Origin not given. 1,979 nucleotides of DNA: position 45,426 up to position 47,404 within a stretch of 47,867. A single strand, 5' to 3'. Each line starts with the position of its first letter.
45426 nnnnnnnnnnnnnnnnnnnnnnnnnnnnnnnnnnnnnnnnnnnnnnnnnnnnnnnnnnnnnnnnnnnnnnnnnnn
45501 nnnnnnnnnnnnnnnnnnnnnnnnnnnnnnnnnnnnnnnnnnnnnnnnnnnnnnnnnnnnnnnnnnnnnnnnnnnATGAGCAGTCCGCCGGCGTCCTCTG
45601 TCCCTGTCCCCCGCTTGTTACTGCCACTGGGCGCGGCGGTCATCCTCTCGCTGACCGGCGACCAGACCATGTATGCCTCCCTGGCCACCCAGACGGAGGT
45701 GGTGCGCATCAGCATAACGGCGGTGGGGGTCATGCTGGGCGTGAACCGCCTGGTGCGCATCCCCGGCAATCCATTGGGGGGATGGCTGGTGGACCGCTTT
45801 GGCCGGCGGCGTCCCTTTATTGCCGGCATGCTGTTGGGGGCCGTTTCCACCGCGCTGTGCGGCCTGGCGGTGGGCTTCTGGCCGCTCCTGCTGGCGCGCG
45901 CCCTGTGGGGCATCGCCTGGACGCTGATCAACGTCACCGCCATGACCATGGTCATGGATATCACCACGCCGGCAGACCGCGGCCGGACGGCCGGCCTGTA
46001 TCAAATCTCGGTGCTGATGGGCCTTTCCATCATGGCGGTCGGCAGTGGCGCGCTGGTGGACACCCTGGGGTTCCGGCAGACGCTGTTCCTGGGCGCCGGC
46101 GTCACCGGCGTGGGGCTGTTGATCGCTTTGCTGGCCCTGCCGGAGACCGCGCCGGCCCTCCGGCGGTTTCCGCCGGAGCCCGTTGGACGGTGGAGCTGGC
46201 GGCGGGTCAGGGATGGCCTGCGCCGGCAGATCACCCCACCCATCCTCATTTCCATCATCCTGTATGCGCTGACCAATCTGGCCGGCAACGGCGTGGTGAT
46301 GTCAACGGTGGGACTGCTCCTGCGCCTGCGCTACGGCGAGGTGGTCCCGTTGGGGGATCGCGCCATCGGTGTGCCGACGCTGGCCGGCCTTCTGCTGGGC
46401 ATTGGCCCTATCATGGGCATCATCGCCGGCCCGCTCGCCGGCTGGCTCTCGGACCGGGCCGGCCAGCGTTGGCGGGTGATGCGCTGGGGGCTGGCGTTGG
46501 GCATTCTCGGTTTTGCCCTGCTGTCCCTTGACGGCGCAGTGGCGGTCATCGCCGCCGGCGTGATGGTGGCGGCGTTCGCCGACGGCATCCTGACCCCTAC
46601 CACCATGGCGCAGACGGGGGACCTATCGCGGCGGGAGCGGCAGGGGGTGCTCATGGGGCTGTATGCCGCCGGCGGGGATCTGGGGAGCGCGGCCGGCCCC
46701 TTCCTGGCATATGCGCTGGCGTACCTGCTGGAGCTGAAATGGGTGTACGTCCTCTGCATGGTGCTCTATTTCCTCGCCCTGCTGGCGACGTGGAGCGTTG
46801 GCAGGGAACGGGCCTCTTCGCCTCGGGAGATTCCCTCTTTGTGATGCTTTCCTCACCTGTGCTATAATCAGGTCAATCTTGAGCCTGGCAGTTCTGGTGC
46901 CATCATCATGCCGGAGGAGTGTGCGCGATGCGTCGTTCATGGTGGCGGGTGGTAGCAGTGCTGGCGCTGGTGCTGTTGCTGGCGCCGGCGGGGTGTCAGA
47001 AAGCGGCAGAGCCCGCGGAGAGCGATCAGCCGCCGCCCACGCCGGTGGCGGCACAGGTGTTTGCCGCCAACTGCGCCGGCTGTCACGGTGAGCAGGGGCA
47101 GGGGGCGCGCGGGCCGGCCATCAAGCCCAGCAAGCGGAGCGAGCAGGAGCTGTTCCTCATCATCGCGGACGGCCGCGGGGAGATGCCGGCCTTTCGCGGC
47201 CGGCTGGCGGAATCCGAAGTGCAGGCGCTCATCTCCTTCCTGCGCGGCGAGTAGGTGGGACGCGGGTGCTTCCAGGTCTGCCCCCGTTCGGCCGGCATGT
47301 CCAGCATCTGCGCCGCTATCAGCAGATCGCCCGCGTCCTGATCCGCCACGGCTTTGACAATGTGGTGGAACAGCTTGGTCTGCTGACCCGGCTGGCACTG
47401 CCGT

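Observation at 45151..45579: In-frame UGA at the first invariant Cys of a C-GCAxxG-C-C redox protein: candidate selenoprotein split by ORF calling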

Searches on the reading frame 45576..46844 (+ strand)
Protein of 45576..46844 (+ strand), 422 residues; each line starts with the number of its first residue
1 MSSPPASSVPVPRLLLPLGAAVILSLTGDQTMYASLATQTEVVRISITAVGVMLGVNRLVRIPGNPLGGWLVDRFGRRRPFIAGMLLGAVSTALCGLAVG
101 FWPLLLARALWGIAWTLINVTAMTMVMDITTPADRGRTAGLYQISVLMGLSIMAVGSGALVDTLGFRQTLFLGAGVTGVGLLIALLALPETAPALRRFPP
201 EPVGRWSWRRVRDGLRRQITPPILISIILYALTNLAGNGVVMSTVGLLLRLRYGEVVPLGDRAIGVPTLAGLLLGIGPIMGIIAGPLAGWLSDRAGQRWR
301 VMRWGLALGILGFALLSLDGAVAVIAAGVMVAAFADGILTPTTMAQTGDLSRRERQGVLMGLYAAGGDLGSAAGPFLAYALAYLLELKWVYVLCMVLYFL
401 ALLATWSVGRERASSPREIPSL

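Call 12: find_encoding_contigs(protein=window:45576-46844:+, flank=10000, max_places=10)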
Protein window:45576-46844:+ (422 aa): no gene with exactly this product is on record in the collection.

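Call 34: search_protein_families(library=pfam, proteins=[window:45576-46844:+], max_evalue=0.00001)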
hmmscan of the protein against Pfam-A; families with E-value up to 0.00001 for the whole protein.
window:45576-46844:+ (422 aa): 5 families
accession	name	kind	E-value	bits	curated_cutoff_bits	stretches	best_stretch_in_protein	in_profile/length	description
PF07690.21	MFS_1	-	7.8e-51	173.5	33.4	2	21-247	4-227/347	Major Facilitator Superfamily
PF00083.30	Sugar_tr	-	4.3e-14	52.7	22.3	1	41-191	43-194/452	Sugar (and other) transporter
PF13347.12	MFS_2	-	1.9e-10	40.3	27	1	40-377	25-376/427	MFS/sugar transport protein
PF12832.13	MFS_1_like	-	1.4e-09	37.9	25.2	0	46-163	245-364/373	MFS_1 like family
PF03209.21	PUCC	-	5e-06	26.2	21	0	103-383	90-361/401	PUCC protein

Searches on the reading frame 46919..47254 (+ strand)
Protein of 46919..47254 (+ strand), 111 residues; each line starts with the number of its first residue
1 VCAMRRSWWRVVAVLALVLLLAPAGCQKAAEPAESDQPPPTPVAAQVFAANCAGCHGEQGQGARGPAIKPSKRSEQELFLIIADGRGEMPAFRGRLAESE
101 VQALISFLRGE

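Call 34: search_protein_families(library=pfam, proteins=[window:46919-47254:+], max_evalue=0.00001)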
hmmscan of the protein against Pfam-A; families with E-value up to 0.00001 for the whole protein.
window:46919-47254:+ (111 aa): 2 families
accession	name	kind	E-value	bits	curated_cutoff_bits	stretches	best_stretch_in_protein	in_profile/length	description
PF13442.11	Cytochrome_CBB3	-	3.1e-14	53.5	27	1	45-108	7-68/68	Cytochrome C oxidase, cbb3-type, subunit III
PF00034.26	Cytochrom_C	-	9.5e-09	36.9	21.3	1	45-109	5-87/90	Cytochrome c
